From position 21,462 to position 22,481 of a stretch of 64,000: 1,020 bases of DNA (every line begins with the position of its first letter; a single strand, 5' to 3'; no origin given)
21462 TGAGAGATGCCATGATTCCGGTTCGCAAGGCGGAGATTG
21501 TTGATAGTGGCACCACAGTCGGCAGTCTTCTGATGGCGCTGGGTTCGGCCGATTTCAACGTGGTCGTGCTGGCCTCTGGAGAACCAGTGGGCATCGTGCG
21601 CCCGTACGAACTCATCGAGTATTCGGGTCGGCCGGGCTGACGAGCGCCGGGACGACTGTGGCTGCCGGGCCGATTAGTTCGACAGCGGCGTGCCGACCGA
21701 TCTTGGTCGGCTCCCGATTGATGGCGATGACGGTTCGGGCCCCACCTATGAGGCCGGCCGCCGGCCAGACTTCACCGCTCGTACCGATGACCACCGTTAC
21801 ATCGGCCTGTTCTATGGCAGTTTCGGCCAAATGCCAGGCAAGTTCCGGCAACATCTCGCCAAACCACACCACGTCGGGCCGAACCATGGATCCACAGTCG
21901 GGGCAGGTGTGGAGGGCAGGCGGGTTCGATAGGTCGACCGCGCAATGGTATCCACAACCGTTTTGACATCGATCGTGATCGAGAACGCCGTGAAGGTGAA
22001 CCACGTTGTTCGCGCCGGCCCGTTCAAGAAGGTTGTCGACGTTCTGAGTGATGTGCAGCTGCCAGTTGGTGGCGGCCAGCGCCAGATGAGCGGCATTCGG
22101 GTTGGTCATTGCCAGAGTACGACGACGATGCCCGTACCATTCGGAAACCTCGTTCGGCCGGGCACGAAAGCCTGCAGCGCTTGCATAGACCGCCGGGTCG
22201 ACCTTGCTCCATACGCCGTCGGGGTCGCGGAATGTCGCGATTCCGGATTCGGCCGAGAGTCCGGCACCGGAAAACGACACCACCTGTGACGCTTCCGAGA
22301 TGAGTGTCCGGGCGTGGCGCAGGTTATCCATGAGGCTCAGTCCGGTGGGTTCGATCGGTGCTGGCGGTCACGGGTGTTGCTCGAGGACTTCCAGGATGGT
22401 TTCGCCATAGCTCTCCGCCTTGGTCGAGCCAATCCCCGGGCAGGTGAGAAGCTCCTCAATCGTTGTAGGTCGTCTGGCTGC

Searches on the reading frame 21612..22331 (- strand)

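Call 9: search_protein_families(library=pfam, proteins=[window:21612-22331:-], max_evalue=0.001)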
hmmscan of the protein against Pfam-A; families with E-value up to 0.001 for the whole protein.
window:21612-22331:- (239 aa): 2 families
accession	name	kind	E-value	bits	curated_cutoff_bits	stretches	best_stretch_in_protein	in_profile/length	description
PF02146.23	SIR2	-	2.4e-39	135.5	24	1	22-190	1-180/180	Sir2 family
PF00205.28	TPP_enzyme_M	-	1.6e-05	25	30.4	1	151-230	54-137/137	Thiamine pyrophosphate enzyme, central domain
